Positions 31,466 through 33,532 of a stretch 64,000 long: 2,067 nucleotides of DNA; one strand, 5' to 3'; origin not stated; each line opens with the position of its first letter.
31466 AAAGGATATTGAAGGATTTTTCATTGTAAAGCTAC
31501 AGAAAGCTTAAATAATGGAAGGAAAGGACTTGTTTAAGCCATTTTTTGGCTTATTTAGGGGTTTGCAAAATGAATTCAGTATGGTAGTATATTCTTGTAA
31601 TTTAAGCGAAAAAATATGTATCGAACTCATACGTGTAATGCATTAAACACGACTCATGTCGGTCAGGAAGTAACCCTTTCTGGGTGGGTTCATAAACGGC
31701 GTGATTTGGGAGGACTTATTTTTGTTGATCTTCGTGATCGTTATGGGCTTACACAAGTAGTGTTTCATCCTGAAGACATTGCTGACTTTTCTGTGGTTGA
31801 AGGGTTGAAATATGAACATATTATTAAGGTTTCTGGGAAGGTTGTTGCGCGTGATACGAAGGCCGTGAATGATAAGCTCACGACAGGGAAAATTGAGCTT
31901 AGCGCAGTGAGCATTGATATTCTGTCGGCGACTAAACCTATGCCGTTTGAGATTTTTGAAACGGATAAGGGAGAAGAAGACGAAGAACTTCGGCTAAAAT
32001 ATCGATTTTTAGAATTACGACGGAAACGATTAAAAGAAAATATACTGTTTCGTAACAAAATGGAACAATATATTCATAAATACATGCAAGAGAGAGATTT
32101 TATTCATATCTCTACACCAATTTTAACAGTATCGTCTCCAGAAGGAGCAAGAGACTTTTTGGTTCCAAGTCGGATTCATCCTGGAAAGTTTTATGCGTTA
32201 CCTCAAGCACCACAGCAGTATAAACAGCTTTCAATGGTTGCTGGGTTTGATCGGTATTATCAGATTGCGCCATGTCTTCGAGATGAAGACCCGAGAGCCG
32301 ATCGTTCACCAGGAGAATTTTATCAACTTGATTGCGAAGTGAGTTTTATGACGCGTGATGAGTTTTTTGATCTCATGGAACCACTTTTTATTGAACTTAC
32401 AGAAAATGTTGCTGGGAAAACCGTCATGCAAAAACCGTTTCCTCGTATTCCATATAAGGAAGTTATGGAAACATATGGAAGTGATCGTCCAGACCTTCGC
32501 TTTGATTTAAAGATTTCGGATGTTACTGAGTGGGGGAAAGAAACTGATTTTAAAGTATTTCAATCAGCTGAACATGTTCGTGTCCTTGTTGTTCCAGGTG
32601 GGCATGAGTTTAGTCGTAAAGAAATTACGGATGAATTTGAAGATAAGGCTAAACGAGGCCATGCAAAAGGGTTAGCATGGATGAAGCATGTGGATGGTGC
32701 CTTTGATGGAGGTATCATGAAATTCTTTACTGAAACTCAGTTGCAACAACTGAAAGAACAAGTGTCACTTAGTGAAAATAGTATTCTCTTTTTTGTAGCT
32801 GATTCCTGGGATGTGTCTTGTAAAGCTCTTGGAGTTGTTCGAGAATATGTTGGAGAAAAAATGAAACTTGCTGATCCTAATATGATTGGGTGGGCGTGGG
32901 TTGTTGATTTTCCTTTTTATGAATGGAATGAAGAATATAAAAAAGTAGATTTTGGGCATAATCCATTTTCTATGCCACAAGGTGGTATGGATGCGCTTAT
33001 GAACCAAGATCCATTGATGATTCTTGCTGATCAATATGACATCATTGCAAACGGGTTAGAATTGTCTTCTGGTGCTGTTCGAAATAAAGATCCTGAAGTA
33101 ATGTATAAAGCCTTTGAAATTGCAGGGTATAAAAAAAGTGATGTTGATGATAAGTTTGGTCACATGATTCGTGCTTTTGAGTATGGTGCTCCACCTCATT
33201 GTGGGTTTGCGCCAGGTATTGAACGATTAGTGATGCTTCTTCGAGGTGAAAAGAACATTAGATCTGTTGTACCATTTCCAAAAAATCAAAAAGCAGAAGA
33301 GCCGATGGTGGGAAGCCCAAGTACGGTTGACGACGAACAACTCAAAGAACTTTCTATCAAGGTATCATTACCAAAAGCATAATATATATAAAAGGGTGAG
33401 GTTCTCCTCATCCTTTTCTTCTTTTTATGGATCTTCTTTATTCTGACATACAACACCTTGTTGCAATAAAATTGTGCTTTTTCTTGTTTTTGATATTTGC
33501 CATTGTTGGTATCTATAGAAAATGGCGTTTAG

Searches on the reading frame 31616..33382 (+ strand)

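Call 52: search_protein_families(library=pfam, proteins=[window:31616-33382:+], max_evalue=0.001)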
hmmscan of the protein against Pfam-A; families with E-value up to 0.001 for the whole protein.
window:31616-33382:+ (588 aa): 3 families
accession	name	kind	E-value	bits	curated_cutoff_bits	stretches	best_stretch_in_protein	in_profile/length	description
PF00152.25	tRNA-synt_2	-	3.6e-105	351.9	25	1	122-558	1-308/308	tRNA synthetases class II (D, K and N)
PF02938.19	GAD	-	1.6e-20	73.6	23.4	1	316-405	6-95/95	GAD domain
PF01336.31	tRNA_anti-codon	-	1.6e-14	54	27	1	19-101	1-73/75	OB-fold nucleic acid binding domain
